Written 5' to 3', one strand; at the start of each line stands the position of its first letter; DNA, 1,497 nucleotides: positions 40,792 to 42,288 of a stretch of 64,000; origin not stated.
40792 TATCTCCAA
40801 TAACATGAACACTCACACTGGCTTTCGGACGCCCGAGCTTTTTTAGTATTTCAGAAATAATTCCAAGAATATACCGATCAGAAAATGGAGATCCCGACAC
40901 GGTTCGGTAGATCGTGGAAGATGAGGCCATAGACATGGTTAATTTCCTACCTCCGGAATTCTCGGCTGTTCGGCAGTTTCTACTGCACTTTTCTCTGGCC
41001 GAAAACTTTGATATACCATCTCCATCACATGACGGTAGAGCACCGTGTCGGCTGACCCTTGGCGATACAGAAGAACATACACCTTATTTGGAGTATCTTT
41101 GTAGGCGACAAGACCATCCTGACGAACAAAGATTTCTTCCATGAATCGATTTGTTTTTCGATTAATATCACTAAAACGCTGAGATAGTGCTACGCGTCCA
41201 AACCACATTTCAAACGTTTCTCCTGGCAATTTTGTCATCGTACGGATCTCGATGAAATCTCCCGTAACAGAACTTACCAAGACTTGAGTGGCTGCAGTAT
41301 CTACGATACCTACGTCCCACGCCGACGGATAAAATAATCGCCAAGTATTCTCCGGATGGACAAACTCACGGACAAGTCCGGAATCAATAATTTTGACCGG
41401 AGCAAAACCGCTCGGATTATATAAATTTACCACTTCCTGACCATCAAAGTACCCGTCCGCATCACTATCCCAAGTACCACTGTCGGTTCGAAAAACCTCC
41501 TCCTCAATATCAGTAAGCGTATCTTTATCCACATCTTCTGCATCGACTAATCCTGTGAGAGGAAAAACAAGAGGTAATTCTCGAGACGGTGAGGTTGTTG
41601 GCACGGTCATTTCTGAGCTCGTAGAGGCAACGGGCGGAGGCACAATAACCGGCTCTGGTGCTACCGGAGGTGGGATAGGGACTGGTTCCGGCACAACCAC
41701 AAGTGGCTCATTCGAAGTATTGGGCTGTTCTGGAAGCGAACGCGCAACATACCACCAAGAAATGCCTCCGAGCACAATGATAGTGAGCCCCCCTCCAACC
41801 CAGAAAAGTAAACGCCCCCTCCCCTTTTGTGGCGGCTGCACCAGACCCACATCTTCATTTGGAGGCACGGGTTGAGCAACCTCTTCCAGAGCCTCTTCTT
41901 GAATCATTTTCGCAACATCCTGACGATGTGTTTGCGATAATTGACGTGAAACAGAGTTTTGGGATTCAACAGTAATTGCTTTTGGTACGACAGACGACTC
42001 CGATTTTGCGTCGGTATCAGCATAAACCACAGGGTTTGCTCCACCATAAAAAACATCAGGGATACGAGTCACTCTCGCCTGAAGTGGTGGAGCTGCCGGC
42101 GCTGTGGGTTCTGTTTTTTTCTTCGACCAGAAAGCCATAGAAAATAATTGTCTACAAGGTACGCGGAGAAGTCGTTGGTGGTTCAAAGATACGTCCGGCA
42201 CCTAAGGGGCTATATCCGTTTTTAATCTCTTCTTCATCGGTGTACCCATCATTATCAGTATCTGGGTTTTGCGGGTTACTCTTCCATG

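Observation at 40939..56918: Co-directional surface locus: two paralogous giant proteins with a shared two-TM N-terminal module, then three thrombospondin-type-3 repeat membrane proteins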

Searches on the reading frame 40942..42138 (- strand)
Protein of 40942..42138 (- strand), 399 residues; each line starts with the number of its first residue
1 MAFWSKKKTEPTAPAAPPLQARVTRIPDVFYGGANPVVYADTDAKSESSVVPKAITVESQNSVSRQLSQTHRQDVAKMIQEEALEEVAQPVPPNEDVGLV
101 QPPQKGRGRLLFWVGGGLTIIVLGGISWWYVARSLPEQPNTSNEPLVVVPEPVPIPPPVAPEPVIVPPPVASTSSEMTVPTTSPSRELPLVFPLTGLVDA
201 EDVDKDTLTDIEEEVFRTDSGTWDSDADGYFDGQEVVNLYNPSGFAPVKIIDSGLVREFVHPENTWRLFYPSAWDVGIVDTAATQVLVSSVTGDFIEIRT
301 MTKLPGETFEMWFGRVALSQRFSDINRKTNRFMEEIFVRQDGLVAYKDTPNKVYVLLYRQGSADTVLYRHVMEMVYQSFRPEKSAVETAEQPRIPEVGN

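Call 4: search_protein_families(library=pfam, proteins=[window:40942-42138:-], max_evalue=0.01)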
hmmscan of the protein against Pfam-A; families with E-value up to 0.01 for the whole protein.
window:40942-42138:- (399 aa): 0 families

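Call 28: find_homologous_proteins(query=window:40942-42138:-, max_evalue=0.001)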
Query window:40942-42138:- (399 aa): 76 proteins with E <= 0.001 among 8000 candidates.
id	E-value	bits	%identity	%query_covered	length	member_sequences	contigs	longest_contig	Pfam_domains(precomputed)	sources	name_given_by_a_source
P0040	1.3e-264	895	100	100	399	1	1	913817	-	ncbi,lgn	-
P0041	1.6e-119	417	50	99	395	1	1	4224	-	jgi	jgi:hypothetical protein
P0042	5.4e-119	416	52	99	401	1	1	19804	-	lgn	-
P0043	4.0e-115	403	50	99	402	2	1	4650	PF18884.6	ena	-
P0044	4.1e-107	376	48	99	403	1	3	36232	PF18884.6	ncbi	-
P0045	8.1e-85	303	42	98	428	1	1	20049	-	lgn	-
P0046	2.1e-82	295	41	94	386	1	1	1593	-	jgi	-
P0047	2.1e-82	295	42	98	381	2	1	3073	-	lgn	-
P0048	1.7e-80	289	50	51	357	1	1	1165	-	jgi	jgi:hypothetical protein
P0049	1.0e-78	283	40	94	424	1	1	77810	-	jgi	-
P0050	9.4e-78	280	48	68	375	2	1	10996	-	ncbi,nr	ncbi:hypothetical protein C0581_04530 [Candidatus Parcubacteria bacterium]|nr:MAG: hypothetical prot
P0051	2.6e-77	278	38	99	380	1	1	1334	-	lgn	-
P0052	8.0e-77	277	41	98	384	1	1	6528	-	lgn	-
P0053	4.6e-76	274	42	95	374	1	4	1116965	-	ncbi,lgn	-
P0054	7.2e-76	274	40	98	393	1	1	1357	-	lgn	-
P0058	1.5e-74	269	37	94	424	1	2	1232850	-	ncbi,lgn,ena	-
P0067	2.3e-71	259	37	97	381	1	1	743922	-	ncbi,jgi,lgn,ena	ncbi:MAG: hypothetical protein WC070_00150 [Candidatus Magasanikbacteria bacterium]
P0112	1.0e-17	82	32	45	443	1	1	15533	PF00041.28,PF18884.6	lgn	-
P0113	1.4e-16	78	27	67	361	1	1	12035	-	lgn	-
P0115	5.4e-9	53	29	50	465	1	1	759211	-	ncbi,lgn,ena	-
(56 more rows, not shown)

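Call 29: find_encoding_contigs(protein=P0053, flank=10000, max_places=2)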
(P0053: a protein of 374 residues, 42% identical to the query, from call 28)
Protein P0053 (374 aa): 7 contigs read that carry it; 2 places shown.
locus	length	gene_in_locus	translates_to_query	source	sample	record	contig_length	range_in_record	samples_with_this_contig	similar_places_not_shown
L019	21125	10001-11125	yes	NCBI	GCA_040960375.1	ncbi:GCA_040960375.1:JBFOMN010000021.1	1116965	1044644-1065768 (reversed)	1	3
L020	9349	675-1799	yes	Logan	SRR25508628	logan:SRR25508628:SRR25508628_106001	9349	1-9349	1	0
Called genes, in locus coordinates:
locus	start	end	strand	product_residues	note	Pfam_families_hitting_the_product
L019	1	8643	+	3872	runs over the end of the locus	PF18895:T4SS_pilin, PF13205:Big_5 (faint), PF01833:TIG (faint), PF00092:VWA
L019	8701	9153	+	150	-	PF18884:TSP3_bac (faint)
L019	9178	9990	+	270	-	-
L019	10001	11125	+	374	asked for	-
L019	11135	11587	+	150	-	PF02130:YbeY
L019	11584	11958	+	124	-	PF01219:DAGK_prokar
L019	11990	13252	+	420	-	PF11104:PilM_2 (faint), PF02491:SHS2_FTSA, PF06277:EutA (weak), PF06723:MreB_Mbl, PF14450:FtsA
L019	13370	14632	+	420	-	PF00091:Tubulin, PF12327:FtsZ_C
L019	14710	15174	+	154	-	PF22811:Zn_ribbon_NrdR, PF03477:ATP-cone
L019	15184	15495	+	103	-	-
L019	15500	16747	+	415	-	PF00089:Trypsin, PF13365:Trypsin_2, PF13180:PDZ_2, PF17820:PDZ_6 (weak)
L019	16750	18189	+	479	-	PF00224:PK, PF03328:HpcH_HpaI (weak), PF02887:PK_C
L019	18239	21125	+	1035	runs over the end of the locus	PF01326:PPDK_N, PF00391:PEP-utilizers, PF02896:PEP-utilizers_C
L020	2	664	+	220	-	?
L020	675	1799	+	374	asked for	-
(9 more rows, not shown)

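Call 30: find_encoding_contigs(protein=P0058, flank=10000, max_places=2)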
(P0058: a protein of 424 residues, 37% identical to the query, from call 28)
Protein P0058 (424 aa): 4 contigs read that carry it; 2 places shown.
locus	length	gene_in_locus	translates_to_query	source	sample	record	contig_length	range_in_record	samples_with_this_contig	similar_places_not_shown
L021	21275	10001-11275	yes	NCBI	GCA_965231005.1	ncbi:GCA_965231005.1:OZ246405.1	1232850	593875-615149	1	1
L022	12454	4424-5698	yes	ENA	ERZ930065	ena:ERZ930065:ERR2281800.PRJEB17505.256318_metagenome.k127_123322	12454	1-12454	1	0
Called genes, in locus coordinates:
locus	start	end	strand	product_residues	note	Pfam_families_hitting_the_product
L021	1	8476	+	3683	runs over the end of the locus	PF18895:T4SS_pilin, PF01833:TIG (faint), PF13205:Big_5 (weak)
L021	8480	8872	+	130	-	PF18884:TSP3_bac (weak)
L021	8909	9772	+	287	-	PF18884:TSP3_bac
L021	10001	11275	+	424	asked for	-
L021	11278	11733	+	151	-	PF02130:YbeY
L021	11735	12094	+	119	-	PF01219:DAGK_prokar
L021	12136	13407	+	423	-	PF11104:PilM_2 (faint), PF02491:SHS2_FTSA, PF06723:MreB_Mbl, PF14450:FtsA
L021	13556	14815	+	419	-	PF00091:Tubulin, PF12327:FtsZ_C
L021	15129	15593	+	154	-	PF22811:Zn_ribbon_NrdR, PF03477:ATP-cone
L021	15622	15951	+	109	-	-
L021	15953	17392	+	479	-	PF00224:PK, PF02887:PK_C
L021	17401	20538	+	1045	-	PF01326:PPDK_N, PF00391:PEP-utilizers, PF02896:PEP-utilizers_C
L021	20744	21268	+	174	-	-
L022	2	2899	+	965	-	?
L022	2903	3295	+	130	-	PF18884:TSP3_bac (weak)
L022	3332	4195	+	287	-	PF18884:TSP3_bac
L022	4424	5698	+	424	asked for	-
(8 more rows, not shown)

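Call 31: find_encoding_contigs(protein=P0067, flank=10000, max_places=2)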
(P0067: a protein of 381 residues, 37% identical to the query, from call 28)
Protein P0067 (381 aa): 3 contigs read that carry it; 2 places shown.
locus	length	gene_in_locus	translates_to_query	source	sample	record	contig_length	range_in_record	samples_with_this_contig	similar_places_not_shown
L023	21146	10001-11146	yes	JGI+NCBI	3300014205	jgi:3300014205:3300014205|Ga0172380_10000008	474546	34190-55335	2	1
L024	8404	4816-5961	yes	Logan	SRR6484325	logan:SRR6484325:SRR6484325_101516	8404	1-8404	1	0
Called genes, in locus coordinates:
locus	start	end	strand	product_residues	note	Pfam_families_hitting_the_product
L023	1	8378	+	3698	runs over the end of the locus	PF18895:T4SS_pilin (weak), PF13205:Big_5 (faint), PF01833:TIG (faint), PF13385:Laminin_G_3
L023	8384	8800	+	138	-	-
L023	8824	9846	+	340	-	PF18884:TSP3_bac (weak)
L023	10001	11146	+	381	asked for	-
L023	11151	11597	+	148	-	PF02130:YbeY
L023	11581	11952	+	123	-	PF01219:DAGK_prokar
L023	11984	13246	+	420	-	PF11104:PilM_2 (weak), PF02491:SHS2_FTSA, PF06723:MreB_Mbl, PF14450:FtsA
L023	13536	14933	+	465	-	PF00091:Tubulin, PF12327:FtsZ_C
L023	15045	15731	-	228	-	-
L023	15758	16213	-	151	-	PF00383:dCMP_cyt_deam_1, PF14437:MafB19-deam, PF14439:Bd3614-deam (weak)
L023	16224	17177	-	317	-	-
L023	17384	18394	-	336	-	PF00814:TsaD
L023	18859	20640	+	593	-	PF00664:ABC_membrane, PF02463:SMC_N (weak), PF00005:ABC_tran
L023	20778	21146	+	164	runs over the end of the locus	PF06414:Zeta_toxin (weak), PF13238:AAA_18 (weak), PF13671:AAA_33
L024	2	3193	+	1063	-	?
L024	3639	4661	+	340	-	PF18884:TSP3_bac (weak)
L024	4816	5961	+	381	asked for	-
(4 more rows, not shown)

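Call 37: search_protein_families(library=ncbifam, proteins=[window:40942-42138:-], max_evalue=0.01)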
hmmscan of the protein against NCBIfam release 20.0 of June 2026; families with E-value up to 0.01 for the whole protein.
window:40942-42138:- (399 aa): 0 families

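Call 47: predict_structure(alignment_id=A5)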
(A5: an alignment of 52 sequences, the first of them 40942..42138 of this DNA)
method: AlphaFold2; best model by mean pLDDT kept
length: 399 residues; sequences in the alignment: 52
mean_pLDDT: 79.3   pTM: 0.59
mean pLDDT of the five models: 79.3, 79.3, 79.0, 78.8, 78.1
residues with pLDDT >= 90: 202; 70-90: 53; 50-70: 115; < 50: 29
segments of 3 or more residues with pLDDT < 50: 40-43, 45-48, 55-61, 63-65
pLDDT, mean of each block of 10 residues (from residue 1): 52 68 68 54 48 50 49 54 55 53 61 89 95 73 59 73 63 54 73 96 97 98 93 96 88 97 96 98 96 98 98 97 98 97 98 98 95 98 80 70
secondary structure, 60 per line:
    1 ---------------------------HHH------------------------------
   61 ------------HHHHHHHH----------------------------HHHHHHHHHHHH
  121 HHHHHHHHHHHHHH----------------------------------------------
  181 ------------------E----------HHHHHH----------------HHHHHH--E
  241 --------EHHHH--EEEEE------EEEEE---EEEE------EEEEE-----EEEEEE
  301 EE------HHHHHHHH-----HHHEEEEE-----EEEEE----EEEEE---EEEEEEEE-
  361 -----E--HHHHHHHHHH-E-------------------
elements in order: H73-80 H109-134 H210-215 H232-237 H250-253 E256-260 E267-271 E275-278 E285-289 E295-302 H309-316 E325-329 E335-339 E344-348 E352-359 H369-378

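Call 52: fold_search(model_id=the predicted structure, library=pdb)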
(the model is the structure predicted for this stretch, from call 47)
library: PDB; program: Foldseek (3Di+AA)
matches with E <= 10: 837; with E <= 0.001: 2
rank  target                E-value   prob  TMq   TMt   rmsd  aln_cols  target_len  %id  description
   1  3hlz_A                5.5e-04  1.00  0.23  0.33   9.0       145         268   10  Crystal structure of BT_1490 (NP_810393.1) from BACTEROIDES THETAIOTAOMICRON VPI-5482 at 1.50 A resolution (released 2009-06-16)
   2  3hlz_B                6.2e-04  1.00  0.22  0.31   9.6       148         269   12  Crystal structure of BT_1490 (NP_810393.1) from BACTEROIDES THETAIOTAOMICRON VPI-5482 at 1.50 A resolution (released 2009-06-16)
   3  2lnj_MODEL_1_A        1.1e-03  1.00  0.23  0.48   5.9       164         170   10  Solution Structure of Cyanobacterial PsbP (CyanoP) from Synechocystis sp. PCC 6803 (released 2012-06-06)
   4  7pi0_P                1.2e-02  0.99  0.22  0.43   7.4       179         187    9  Unstacked compact Dunaliella PSII (released 2022-08-17)
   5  9mvg_B                1.5e-02  0.63  0.12  0.28  12.9       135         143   14  Structure of SciW variant L66A bound to the Rhs1 transmembrane domain (released 2026-01-28)
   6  4luq_D                2.0e-02  0.92  0.17  0.47  11.1       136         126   11  Crystal structure of virulence effector Tse3 in complex with neutralizer Tsi3 (released 2013-09-18)
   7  4n80_B                3.3e-02  0.77  0.17  0.44  11.3       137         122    9  Crystal structure of Tse3-Tsi3 complex (released 2014-04-23)
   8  9mvg_E                3.3e-02  0.60  0.13  0.32  10.4       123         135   18  Structure of SciW variant L66A bound to the Rhs1 transmembrane domain (released 2026-01-28)
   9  7amv_K                4.4e-02  0.13  0.10  0.06  22.4       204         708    7  Atomic structure of the poxvirus transcription pre-initiation complex in the initially melted state (released 2021-10-06)
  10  9grx_0                4.7e-02  0.98  0.24  0.53   6.1       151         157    9  NDH-PSI-LHCI supercomplex from S. oleracea (released 2025-02-12)
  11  6xrr_H                5.3e-02  0.60  0.17  0.40  12.4       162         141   15  Structure of SciW bound to the Rhs1 Transmembrane Domain from Salmonella typhimurium (released 2020-12-30)
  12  4luq_C                5.6e-02  0.69  0.17  0.44  11.3       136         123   11  Crystal structure of virulence effector Tse3 in complex with neutralizer Tsi3 (released 2013-09-18)
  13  9mvg_A                5.6e-02  0.54  0.16  0.39  10.9       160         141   14  Structure of SciW variant L66A bound to the Rhs1 transmembrane domain (released 2026-01-28)
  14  6xrb_B                5.6e-02  0.41  0.12  0.27  12.6       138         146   15  Crystal structure of SciW from Salmonella typhimurium (released 2020-12-30)
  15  6xrb_A                7.1e-02  0.33  0.14  0.30  14.0       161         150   15  Crystal structure of SciW from Salmonella typhimurium (released 2020-12-30)
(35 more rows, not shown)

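Call 58: find_encoding_contigs(protein=P0115, flank=10000, max_places=1)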
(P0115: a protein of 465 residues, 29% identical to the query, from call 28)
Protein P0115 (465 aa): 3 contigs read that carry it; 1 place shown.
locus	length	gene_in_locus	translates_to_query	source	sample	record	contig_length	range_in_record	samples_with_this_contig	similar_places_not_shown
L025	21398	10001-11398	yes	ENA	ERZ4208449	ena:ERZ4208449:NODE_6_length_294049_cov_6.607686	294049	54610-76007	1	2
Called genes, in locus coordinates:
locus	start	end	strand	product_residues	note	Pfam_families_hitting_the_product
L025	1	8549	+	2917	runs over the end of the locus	PF18895:T4SS_pilin (weak), PF13205:Big_5 (faint), PF17957:Big_7, PF01833:TIG (weak), PF13620:CarboxypepD_reg (weak)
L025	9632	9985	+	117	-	-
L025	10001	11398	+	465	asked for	-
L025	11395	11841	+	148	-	PF02130:YbeY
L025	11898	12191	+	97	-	PF01219:DAGK_prokar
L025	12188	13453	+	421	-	PF11104:PilM_2 (faint), PF02491:SHS2_FTSA, PF06723:MreB_Mbl, PF14450:FtsA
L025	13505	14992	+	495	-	-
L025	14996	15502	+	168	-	PF22811:Zn_ribbon_NrdR, PF03477:ATP-cone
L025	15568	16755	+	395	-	PF00089:Trypsin, PF10459:Peptidase_S46 (faint), PF13365:Trypsin_2, PF13180:PDZ_2, PF17820:PDZ_6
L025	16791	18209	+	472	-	PF00224:PK, PF02887:PK_C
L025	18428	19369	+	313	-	-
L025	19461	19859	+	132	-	-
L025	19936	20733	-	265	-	-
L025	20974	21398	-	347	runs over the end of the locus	PF00512:HisKA, PF02518:HATPase_c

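Call 59: find_encoding_contigs(protein=P0112, flank=10000, max_places=1)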
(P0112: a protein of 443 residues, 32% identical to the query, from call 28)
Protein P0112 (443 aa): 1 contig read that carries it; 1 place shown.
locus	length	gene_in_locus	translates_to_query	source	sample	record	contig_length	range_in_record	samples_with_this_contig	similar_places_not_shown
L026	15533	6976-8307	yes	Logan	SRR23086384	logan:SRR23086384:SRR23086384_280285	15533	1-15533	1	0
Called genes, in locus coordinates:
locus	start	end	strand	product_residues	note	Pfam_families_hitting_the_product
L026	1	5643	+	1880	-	?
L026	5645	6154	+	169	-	-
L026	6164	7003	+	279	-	PF18884:TSP3_bac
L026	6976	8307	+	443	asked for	PF00041:fn3, PF18884:TSP3_bac (faint)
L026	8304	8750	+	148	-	PF02130:YbeY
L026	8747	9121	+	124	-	PF01219:DAGK_prokar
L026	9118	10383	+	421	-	PF11104:PilM_2 (faint), PF02491:SHS2_FTSA, PF06723:MreB_Mbl, PF14450:FtsA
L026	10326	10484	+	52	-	-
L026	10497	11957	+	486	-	PF00091:Tubulin, PF12327:FtsZ_C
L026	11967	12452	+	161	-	PF22811:Zn_ribbon_NrdR, PF03477:ATP-cone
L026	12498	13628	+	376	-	PF00089:Trypsin, PF13365:Trypsin_2, PF13180:PDZ_2, PF17820:PDZ_6 (weak)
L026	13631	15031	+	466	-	PF00224:PK, PF02887:PK_C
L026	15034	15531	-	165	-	?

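Call 60: find_encoding_contigs(protein=P0113, flank=10000, max_places=1)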
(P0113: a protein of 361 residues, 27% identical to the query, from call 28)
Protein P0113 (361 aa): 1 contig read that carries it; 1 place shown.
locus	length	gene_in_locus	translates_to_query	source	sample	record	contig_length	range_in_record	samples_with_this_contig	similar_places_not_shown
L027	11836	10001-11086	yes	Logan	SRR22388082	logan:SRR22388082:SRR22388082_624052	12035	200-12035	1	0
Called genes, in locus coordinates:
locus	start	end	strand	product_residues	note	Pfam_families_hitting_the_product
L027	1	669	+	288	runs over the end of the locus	?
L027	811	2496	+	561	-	PF13393:tRNA-synt_His, PF00587:tRNA-synt_2b, PF13393:tRNA-synt_His, PF03129:HGTP_anticodon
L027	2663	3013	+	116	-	PF01165:Ribosomal_S21 (weak)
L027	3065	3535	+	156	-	PF09424:YqeY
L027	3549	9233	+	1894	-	PF18895:T4SS_pilin, PF13205:Big_5, PF01833:TIG (weak), PF13205:Big_5 (weak)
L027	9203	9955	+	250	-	PF18884:TSP3_bac (faint)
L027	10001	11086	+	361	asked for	-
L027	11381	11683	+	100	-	PF02130:YbeY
